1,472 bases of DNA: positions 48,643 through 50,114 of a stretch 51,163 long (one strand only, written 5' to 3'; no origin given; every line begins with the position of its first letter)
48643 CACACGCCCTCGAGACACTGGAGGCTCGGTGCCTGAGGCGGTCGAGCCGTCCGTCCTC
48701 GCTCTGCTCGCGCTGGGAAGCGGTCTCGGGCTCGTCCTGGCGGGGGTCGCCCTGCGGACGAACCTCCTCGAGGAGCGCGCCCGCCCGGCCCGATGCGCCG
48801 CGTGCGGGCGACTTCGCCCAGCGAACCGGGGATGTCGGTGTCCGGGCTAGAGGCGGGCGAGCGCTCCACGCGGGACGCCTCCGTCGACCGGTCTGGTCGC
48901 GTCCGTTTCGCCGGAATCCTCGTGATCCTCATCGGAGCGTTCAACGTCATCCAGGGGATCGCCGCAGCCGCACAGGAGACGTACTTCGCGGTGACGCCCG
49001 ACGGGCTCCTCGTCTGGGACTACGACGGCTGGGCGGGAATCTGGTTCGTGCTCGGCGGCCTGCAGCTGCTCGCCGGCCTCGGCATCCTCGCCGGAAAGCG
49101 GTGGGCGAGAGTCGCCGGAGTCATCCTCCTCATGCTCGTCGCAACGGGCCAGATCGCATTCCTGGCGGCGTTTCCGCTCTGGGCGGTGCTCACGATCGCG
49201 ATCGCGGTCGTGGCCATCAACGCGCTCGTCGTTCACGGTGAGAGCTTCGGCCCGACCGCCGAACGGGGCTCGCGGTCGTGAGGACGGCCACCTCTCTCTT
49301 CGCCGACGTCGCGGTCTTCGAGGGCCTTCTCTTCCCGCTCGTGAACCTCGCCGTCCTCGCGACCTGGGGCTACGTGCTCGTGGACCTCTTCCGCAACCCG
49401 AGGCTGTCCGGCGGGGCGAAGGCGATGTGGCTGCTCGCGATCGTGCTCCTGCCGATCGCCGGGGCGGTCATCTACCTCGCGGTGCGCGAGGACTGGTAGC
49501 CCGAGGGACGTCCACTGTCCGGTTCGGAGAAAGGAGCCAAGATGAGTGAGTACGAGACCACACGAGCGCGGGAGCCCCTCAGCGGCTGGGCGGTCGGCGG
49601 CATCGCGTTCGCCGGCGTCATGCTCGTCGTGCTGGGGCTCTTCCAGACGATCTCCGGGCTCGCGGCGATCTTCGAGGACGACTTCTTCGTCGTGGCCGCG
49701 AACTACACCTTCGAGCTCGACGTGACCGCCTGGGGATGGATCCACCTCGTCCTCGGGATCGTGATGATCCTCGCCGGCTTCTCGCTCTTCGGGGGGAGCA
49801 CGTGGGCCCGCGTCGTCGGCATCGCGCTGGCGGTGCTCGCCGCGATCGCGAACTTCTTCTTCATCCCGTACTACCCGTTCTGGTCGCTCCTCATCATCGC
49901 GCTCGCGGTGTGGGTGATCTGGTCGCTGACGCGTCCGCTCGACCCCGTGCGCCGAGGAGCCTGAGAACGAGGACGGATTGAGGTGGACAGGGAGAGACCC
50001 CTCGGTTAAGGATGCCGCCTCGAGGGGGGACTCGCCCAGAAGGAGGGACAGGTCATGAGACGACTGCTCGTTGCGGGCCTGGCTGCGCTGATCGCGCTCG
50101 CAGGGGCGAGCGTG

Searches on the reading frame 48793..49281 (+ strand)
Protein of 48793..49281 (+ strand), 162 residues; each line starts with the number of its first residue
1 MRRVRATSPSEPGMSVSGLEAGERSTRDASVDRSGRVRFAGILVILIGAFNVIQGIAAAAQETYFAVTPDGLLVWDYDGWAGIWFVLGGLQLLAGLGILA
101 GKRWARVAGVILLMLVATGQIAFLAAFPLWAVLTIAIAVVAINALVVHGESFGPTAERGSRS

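Call 7: search_protein_families(library=pfam, proteins=[window:48793-49281:+], max_evalue=0.01)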
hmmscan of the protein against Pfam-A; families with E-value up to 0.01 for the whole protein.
window:48793-49281:+ (162 aa): 2 families
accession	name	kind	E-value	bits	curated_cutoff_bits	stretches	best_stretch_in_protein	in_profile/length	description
PF23636.1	DUF7144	-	1.5e-31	109.3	27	1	37-149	2-114/115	Domain of unknown function (DUF7144)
PF13988.11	DUF4225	-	0.0077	16.1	25.9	0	82-112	43-78/165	Protein of unknown function (DUF4225)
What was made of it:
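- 48793..49964 (+): Target unit 5: DUF7144, PLDc_N (73 aa) and DUF7144 genes. call 7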

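Call 46: search_protein_families(library=ncbifam, max_evalue=0.001, proteins=[window:48793-49281:+])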
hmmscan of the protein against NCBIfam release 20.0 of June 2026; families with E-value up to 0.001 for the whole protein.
window:48793-49281:+ (162 aa): 0 families

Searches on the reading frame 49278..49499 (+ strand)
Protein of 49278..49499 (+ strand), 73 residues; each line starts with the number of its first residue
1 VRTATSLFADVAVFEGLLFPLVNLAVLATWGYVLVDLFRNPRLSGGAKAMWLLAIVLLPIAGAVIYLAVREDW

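Call 7: search_protein_families(library=pfam, proteins=[window:49278-49499:+], max_evalue=0.01)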
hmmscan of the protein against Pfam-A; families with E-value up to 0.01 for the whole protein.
window:49278-49499:+ (73 aa): 1 family
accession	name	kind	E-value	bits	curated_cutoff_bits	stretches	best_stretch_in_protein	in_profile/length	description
PF13396.11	PLDc_N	-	1.3e-08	35.1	23.3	1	30-70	3-41/42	Phospholipase_D-nuclease N-terminal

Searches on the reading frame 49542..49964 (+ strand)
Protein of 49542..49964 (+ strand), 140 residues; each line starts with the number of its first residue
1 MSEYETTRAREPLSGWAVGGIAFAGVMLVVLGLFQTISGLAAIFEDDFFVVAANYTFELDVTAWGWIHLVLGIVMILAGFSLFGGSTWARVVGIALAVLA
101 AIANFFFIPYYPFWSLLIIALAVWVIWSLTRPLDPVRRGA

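Call 7: search_protein_families(library=pfam, proteins=[window:49542-49964:+], max_evalue=0.01)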
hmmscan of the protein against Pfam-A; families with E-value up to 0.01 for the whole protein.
window:49542-49964:+ (140 aa): 2 families
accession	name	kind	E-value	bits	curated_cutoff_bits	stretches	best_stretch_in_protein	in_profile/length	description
PF23636.1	DUF7144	-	1.8e-45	154.2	27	1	21-131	2-112/115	Domain of unknown function (DUF7144)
PF14358.11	DUF4405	-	0.001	20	26.7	1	25-79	3-58/66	Domain of unknown function (DUF4405)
